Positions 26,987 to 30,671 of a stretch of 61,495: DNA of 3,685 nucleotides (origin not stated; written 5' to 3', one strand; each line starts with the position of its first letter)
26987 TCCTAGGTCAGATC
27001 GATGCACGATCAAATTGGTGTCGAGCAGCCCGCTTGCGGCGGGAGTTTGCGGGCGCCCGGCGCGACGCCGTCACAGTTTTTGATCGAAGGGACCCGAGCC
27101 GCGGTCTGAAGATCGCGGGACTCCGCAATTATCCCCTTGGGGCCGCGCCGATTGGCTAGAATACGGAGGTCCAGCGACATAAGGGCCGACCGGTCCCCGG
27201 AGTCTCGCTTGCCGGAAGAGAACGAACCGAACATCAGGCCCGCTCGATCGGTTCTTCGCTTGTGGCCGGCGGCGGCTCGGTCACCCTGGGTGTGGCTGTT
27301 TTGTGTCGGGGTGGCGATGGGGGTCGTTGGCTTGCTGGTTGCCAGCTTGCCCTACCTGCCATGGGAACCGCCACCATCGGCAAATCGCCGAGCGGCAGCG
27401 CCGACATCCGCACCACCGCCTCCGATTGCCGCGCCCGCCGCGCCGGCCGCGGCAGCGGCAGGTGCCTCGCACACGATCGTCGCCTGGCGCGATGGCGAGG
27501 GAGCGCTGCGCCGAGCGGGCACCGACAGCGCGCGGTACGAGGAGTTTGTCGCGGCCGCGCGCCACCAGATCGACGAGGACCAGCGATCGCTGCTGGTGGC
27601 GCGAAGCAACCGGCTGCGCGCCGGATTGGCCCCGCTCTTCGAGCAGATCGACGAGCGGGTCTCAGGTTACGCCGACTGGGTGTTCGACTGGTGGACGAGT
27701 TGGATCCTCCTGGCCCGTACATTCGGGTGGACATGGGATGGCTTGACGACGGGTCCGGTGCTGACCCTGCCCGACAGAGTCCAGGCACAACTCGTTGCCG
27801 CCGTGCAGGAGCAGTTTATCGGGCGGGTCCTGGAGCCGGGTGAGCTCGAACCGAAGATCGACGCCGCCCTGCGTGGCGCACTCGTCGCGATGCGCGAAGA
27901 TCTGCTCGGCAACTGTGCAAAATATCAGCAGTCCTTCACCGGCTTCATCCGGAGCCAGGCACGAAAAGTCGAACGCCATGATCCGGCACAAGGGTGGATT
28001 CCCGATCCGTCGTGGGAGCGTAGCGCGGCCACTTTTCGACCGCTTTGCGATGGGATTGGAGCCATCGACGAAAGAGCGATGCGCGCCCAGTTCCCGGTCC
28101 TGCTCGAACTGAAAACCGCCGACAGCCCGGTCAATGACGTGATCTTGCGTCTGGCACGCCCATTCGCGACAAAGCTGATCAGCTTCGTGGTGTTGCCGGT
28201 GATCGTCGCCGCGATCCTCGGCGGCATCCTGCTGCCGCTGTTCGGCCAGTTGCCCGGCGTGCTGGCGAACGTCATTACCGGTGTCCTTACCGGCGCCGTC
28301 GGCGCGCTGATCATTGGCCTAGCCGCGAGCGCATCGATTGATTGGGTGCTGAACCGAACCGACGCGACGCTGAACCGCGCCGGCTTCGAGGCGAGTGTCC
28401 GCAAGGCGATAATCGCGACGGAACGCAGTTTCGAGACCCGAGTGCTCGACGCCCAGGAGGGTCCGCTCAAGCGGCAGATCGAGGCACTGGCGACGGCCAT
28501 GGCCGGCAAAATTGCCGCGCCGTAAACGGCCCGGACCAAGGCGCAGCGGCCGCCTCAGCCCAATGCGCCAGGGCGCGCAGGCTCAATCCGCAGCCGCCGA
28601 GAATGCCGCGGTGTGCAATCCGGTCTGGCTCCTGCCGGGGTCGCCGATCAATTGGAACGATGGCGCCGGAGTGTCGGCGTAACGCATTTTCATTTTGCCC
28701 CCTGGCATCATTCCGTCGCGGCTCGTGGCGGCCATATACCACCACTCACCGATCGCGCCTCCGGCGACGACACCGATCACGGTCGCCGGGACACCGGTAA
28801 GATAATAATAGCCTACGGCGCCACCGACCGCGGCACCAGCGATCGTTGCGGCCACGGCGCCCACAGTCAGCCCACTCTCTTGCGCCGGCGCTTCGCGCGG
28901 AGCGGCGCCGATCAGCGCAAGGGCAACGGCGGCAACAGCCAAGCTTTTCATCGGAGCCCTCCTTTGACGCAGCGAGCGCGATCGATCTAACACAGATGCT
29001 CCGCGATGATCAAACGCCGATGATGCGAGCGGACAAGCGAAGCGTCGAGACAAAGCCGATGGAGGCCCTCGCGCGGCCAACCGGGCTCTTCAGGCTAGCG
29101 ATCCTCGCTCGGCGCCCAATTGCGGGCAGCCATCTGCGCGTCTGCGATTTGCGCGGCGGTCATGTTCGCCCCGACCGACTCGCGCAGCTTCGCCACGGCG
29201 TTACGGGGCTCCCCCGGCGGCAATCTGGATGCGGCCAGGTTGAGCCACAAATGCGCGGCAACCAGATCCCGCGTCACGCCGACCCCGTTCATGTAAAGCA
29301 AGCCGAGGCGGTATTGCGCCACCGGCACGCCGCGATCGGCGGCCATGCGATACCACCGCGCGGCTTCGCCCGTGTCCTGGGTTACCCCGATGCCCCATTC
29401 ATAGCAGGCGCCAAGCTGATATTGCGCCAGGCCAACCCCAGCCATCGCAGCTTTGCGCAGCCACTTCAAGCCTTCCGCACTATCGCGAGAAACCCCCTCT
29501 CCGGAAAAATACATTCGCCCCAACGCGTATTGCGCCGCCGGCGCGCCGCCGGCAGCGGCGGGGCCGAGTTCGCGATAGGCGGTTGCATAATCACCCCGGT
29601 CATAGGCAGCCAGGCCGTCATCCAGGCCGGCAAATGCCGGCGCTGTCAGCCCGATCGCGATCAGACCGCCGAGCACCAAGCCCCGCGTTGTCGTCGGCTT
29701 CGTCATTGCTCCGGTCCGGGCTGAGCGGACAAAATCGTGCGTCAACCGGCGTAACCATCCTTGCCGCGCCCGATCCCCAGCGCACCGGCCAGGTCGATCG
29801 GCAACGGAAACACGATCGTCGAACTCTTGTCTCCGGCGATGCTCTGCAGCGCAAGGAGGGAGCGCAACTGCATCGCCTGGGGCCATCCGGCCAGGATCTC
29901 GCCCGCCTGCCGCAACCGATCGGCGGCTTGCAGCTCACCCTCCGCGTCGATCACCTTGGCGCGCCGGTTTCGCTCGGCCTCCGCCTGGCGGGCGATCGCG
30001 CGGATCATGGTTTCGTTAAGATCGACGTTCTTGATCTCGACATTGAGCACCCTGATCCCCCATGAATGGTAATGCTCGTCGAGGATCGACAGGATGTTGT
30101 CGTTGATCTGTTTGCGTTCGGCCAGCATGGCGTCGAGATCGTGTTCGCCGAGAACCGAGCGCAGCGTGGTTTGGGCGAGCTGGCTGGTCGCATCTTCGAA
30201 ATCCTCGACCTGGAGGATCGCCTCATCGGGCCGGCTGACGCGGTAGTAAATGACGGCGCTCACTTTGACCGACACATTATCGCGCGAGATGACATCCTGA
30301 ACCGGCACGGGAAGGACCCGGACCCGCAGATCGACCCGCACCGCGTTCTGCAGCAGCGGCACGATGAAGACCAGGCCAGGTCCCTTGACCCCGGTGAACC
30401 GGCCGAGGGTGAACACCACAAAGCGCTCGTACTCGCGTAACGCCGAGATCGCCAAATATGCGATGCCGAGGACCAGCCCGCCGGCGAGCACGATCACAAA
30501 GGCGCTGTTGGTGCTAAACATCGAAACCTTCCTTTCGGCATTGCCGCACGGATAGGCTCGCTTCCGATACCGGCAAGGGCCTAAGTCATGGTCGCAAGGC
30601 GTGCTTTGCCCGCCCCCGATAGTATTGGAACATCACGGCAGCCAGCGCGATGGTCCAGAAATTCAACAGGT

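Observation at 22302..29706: Two paralogous three-gene modules (glycine-zipper WWY protein + Sel1-repeat protein + ~460-aa membrane protein) immediately downstream of tRNA-Ser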

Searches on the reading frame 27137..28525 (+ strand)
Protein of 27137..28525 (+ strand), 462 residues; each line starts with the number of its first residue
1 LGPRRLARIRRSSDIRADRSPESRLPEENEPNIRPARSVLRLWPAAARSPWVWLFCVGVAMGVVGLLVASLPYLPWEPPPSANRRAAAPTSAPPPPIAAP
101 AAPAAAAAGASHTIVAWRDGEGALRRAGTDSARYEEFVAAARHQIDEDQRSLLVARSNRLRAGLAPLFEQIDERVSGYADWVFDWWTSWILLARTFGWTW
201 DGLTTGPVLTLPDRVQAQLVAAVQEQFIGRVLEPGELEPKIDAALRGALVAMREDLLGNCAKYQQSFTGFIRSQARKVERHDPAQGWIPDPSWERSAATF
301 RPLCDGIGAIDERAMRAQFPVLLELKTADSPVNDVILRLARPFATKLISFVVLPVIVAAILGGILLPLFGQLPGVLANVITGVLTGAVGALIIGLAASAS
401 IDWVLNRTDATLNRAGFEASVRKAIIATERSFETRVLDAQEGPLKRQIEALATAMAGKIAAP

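Call 4: search_protein_families(library=pfam, proteins=[window:27137-28525:+], max_evalue=0.1)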
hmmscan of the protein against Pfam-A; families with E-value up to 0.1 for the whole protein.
window:27137-28525:+ (462 aa): 0 families

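Call 8: search_protein_families(library=ncbifam, proteins=[window:27137-28525:+], max_evalue=0.1)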
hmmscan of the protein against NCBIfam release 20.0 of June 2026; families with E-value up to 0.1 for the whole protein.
window:27137-28525:+ (462 aa): 0 families

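Call 9: search_protein_families(library=padloc, proteins=[window:27137-28525:+], max_evalue=0.1)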
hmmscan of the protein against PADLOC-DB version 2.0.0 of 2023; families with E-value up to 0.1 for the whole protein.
window:27137-28525:+ (462 aa): 0 families

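Call 13: find_homologous_proteins(query=window:27137-28525:+)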
Query window:27137-28525:+ (462 aa): 82 proteins with E <= 0.001 among 8000 candidates.
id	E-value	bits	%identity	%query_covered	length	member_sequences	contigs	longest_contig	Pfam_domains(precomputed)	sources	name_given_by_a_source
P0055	4.9e-259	878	100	87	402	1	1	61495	-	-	-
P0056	6.1e-218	742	78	95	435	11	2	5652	-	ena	-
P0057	3.0e-217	740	82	91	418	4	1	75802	-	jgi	jgi:hypothetical protein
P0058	7.4e-216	735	78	95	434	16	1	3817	-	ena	-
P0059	2.5e-214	730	76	95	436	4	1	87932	-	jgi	jgi:hypothetical protein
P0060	7.9e-213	725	75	98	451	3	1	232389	-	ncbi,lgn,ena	-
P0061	2.5e-207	707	75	95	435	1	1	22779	-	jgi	jgi:hypothetical protein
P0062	8.1e-202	689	78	85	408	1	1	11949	-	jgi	jgi:hypothetical protein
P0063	6.9e-199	679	73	95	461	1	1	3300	-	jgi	jgi:hypothetical protein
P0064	1.3e-198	678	73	95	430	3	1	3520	-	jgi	jgi:hypothetical protein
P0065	3.6e-198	677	72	95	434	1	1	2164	-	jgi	jgi:hypothetical protein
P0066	1.9e-197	675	70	95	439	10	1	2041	-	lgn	-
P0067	2.7e-197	674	73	95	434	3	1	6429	-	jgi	-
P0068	4.5e-197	673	69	99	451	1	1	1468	-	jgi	-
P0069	6.1e-197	673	72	95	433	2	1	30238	-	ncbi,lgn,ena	-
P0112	2.0e-116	407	48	87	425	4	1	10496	-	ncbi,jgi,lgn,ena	-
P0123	1.5e-102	362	46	74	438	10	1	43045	-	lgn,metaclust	metaclust:status=active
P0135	3.1e-65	239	32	97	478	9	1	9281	-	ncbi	-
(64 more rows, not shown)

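Call 20: find_encoding_contigs(protein=P0060, flank=10000, max_places=1)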
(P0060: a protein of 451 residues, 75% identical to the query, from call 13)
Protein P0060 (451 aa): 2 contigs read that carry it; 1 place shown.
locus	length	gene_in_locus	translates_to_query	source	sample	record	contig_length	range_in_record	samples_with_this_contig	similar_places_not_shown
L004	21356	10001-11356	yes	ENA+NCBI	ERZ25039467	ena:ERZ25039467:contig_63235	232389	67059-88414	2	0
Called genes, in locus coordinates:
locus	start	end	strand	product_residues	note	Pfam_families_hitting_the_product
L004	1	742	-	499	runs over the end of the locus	PF00361:Proton_antipo_M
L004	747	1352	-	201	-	PF00420:Oxidored_q2 (weak)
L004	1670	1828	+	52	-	-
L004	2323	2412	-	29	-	-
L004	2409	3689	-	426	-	PF00361:Proton_antipo_M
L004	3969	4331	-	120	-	-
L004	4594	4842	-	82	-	-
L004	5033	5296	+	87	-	PF00206:Lyase_1 (faint)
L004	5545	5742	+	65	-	PF00206:Lyase_1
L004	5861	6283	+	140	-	PF00206:Lyase_1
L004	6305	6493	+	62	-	PF10415:FumaraseC_C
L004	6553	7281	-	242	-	PF01755:Glyco_transf_25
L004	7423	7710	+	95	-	-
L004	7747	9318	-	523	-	PF07732:Cu-oxidase_3, PF00394:Cu-oxidase, PF07731:Cu-oxidase_2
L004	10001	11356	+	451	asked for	-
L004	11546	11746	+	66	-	-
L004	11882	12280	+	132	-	-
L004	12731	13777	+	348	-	PF04234:CopC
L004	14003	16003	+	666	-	PF05425:CopD, PF00034:Cytochrom_C, PF13442:Cytochrome_CBB3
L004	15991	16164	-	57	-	-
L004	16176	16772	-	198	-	PF00296:Bac_luciferase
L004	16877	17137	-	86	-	PF00296:Bac_luciferase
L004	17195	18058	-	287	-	PF13714:PEP_mutase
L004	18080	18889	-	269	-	PF00296:Bac_luciferase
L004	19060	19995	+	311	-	PF02826:2-Hacid_dh_C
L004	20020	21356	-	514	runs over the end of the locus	PF00083:Sugar_tr (weak), PF07690:MFS_1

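Call 21: find_encoding_contigs(protein=P0123, flank=10000, max_places=1)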
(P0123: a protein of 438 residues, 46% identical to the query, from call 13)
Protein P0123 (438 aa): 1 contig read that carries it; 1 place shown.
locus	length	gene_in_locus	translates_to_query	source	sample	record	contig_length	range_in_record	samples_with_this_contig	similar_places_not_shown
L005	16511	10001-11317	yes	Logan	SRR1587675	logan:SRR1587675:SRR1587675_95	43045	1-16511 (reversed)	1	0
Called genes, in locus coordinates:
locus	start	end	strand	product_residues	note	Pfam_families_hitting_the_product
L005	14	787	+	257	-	PF10670:DUF4198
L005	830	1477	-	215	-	-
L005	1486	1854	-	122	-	-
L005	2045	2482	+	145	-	PF20134:DUF6524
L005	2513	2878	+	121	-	-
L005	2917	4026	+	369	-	PF04333:MlaA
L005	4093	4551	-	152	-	-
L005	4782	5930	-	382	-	-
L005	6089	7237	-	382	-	-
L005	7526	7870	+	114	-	-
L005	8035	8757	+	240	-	PF08238:Sel1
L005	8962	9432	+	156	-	-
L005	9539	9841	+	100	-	-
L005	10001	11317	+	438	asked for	-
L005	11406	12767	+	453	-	-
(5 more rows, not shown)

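Call 22: find_encoding_contigs(protein=P0135, flank=10000, max_places=1)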
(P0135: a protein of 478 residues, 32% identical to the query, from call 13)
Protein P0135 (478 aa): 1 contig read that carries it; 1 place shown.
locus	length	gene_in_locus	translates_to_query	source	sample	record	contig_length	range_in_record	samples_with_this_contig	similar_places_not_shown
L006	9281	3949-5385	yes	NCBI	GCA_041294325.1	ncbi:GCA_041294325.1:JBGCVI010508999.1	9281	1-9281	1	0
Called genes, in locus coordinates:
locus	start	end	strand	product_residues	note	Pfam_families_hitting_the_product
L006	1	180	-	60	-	?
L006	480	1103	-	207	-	-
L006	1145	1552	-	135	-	-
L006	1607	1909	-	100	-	-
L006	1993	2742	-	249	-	-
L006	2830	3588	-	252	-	PF08238:Sel1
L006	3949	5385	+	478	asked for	-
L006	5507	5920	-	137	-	PF20134:DUF6524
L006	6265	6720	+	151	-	PF20134:DUF6524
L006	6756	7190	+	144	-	-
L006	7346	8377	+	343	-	PF04333:MlaA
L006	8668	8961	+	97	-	-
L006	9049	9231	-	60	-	-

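Call 43: find_related_loci(query=A3, collection=genome_contigs, flank=10000)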
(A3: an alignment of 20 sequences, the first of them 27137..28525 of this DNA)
Query A3 (462 aa) in genome_contigs; peptide patterns used: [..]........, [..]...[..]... (x = any residue, [..] = any of these).
43 stretches matched a pattern; 11 encode a relative of the query (tblastn E <= 1e-3); 11 distinct loci.
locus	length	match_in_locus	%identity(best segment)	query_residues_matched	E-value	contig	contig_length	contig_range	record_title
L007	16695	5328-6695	76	4-462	0e+0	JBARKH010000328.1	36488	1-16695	MAG: Stellaceae bacterium isolate MFD06091_ilm_asm_bin70 k127_697813, whole genome shotgun sequence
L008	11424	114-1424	72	21-462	0e+0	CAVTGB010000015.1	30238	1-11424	MAG: uncultured Alphaproteobacteria bacterium isolate MFD09222.bin.3.67 genome assembly, contig: contig_124993, whole ge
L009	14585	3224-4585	48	4-458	2e-131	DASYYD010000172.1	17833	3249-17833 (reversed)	MAG TPA_asm: Stellaceae bacterium isolate SMAG_U6326 k141_893380, whole genome shotgun sequence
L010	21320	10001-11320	48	20-458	3e-119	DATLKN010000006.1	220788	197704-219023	MAG TPA_asm: Stellaceae bacterium isolate SMAG_U13723 k141_78820, whole genome shotgun sequence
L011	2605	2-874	60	171-461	1e-112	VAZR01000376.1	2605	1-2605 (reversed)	MAG: Alphaproteobacteria bacterium isolate AP_13 14_0929_05_20cm_scaffold_57085, whole genome shotgun sequence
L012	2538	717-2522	44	76-458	2e-109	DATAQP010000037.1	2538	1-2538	MAG TPA_asm: Stellaceae bacterium isolate SMAG_U5470 k141_3215674, whole genome shotgun sequence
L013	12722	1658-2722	46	90-448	5e-100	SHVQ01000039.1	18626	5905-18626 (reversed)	MAG: Rhodospirillales bacterium isolate Baikal-deep-G42 BACOMB-C14258, whole genome shotgun sequence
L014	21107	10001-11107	42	78-454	1e-85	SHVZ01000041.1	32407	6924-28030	MAG: Alphaproteobacteria bacterium isolate Baikal-deep-G52 BACOMB-C6018, whole genome shotgun sequence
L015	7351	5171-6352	36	63-458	2e-64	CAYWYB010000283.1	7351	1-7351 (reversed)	MAG TPA_asm: uncultured Rhodospirillaceae bacterium isolate SRP167671_co2_53 genome assembly, contig: NODE_12109_length_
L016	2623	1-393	83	332-462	6e-63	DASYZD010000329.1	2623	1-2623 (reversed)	MAG TPA_asm: Stellaceae bacterium isolate SMAG_U6353 k141_574758, whole genome shotgun sequence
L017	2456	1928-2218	34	110-206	4e-17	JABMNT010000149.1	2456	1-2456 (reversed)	MAG: Rhodospirillales bacterium isolate bin.668 k141_3629355, whole genome shotgun sequence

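Call 82: find_encoding_contigs(protein=P0112, flank=10000, max_places=1)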
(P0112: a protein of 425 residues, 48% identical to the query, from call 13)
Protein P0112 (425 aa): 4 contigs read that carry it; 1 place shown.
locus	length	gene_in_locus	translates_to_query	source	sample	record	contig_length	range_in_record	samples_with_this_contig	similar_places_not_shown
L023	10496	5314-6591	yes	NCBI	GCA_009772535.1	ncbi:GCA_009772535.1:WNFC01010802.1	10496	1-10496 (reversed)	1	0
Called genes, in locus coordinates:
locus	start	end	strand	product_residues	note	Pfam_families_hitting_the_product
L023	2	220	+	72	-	?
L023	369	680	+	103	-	-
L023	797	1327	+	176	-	-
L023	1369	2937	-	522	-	PF07732:Cu-oxidase_3, PF00394:Cu-oxidase, PF07731:Cu-oxidase_2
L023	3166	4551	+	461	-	-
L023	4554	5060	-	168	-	-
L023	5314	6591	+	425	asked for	-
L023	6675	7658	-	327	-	-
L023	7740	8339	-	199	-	PF11162:DUF2946 (weak)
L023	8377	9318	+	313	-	PF01545:Cation_efflux, PF16916:ZT_dimer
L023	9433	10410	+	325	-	PF01112:Asparaginase_2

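Call 99: find_related_loci(query=A3, collection=metagenome_contigs, flank=10000)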
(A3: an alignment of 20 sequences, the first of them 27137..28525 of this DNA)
Query A3 (462 aa) in metagenome_contigs; peptide patterns used: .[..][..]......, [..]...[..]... (x = any residue, [..] = any of these).
148 stretches matched a pattern; 46 encode a relative of the query (tblastn E <= 1e-3); 46 distinct loci.
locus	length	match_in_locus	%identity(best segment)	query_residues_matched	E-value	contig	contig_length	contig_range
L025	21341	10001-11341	82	13-462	0e+0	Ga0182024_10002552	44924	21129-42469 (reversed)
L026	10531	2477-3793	76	19-462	0e+0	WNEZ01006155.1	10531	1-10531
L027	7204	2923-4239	76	19-462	0e+0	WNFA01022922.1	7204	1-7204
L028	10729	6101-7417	76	19-462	0e+0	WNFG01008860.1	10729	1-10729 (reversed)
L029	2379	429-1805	71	5-462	0e+0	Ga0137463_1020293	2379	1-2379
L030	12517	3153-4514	74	4-462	0e+0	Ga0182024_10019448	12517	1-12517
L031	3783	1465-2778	75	6-446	0e+0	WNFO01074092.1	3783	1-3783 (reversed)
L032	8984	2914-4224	73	21-462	0e+0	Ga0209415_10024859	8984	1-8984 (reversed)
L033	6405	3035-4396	69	11-462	0e+0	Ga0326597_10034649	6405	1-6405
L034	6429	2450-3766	73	20-462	0e+0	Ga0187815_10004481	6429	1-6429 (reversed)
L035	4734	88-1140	81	112-462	0e+0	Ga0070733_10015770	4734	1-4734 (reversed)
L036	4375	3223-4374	73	20-407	3e-164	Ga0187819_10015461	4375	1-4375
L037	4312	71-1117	70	114-462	8e-151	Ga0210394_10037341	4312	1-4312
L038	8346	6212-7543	56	12-462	2e-143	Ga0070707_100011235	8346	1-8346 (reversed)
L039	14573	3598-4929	56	12-462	2e-143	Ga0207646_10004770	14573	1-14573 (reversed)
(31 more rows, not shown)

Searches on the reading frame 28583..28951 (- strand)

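Call 4: search_protein_families(library=pfam, proteins=[window:28583-28951:-], max_evalue=0.1)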
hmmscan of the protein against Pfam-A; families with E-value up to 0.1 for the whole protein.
window:28583-28951:- (122 aa): 1 family
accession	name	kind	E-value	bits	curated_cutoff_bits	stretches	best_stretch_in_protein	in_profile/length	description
PF04515.18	Choline_transpo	-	0.049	13.3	26.9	1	7-75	62-134/326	Plasma-membrane choline transporter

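Call 8: search_protein_families(library=ncbifam, proteins=[window:28583-28951:-], max_evalue=0.1)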
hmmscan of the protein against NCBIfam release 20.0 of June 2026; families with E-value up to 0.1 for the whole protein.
window:28583-28951:- (122 aa): 2 families
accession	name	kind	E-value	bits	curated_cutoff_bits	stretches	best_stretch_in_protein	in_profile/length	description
NF053611.1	YiaD_Gzip_OmpA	equivalog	0.02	14.6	175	1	6-71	3-67/206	YiaD family glycine zipper/OmpA-like lipoprotein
NF008437.0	PRK11280.1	equivalog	0.045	13.6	99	1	22-69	64-110/179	hypothetical protein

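Call 9: search_protein_families(library=padloc, proteins=[window:28583-28951:-], max_evalue=0.1)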
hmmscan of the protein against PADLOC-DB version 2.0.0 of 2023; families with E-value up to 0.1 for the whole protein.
window:28583-28951:- (122 aa): 0 families

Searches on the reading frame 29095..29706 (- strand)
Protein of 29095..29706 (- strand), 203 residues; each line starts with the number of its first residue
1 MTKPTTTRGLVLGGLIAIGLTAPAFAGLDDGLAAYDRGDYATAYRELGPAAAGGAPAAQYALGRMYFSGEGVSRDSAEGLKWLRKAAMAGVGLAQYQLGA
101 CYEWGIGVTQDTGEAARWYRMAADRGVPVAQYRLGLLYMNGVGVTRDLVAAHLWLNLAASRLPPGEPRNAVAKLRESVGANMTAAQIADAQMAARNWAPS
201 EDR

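Call 4: search_protein_families(library=pfam, proteins=[window:29095-29706:-], max_evalue=0.1)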
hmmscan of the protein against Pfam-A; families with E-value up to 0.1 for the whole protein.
window:29095-29706:- (203 aa): 3 families
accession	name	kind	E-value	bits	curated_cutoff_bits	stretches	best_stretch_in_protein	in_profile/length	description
PF08238.18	Sel1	-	6.8e-33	112.4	30.7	3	56-90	1-35/36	Sel1 repeat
PF23310.1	TPR_27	-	0.049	13.8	27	0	37-86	42-91/110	Plant tetratrico peptide repeats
PF24819.1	DUF7710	-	0.082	13.5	27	0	71-106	14-49/86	Domain of unknown function (DUF7710)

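Call 8: search_protein_families(library=ncbifam, proteins=[window:29095-29706:-], max_evalue=0.1)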
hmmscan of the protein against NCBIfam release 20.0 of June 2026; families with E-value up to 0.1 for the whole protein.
window:29095-29706:- (203 aa): 4 families
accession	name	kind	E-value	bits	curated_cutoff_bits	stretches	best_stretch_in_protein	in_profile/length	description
NF033786.1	phenyl_MerG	equivalog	1e-18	68.1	350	1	20-198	20-211/217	phenylmercury resistance protein MerG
NF047621.1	FlgprotMotXVib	equivalog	6.1e-13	48.7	330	1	55-197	71-211/211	flagellar protein MotX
NF038194.1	AlgK_TPR_lipo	equivalog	1.5e-12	46.9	700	1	36-193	278-429/448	alginate biosynthesis TPR repeat lipoprotein AlgK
NF045484.1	TransRegExoR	equivalog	1.5e-08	34.3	450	1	25-161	44-194/267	exopolysaccharide production regulator ExoR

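Call 9: search_protein_families(library=padloc, proteins=[window:29095-29706:-], max_evalue=0.1)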
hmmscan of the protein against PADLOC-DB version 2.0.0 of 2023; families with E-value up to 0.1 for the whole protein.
window:29095-29706:- (203 aa): 0 families

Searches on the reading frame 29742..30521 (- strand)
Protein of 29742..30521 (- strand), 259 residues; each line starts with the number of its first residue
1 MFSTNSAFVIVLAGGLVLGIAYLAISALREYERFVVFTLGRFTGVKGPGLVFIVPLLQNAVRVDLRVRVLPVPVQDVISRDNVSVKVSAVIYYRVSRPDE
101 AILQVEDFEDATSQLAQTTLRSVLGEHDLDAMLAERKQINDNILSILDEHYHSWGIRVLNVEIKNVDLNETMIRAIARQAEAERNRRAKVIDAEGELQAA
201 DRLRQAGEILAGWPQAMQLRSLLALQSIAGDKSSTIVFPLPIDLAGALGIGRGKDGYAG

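Call 4: search_protein_families(library=pfam, proteins=[window:29742-30521:-], max_evalue=0.1)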
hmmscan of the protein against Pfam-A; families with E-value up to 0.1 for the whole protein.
window:29742-30521:- (259 aa): 2 families
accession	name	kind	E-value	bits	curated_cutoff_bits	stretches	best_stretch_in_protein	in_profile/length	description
PF01145.31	Band_7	-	2.3e-39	135.7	23.6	1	29-196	4-175/176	SPFH domain / Band 7 family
PF13421.11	Band_7_1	-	0.018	15.1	24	1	104-180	129-207/211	SPFH domain-Band 7 family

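Call 71: search_protein_families(library=ncbifam, proteins=[window:29742-30521:-], max_evalue=0.001)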
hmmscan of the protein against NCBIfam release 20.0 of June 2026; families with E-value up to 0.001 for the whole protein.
window:29742-30521:- (259 aa): 4 families
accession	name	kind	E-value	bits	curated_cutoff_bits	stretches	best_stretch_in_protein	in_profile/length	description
TIGR01933.1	hflK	equivalog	1.3e-16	60.8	159.4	1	28-192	4-170/261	FtsH protease activity modulator HflK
NF008181.0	PRK10930.1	equivalog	1.3e-12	47.3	660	1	12-195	84-270/419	FtsH protease activity modulator HflK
TIGR01932.1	hflC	equivalog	1.6e-07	30.4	134.4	1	130-203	168-241/318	protease modulator HflC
NF058507.1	FlotScfldFlot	equivalog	5.9e-07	28.9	700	1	45-205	54-220/477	flotillin lipid rafts scaffold protein FloT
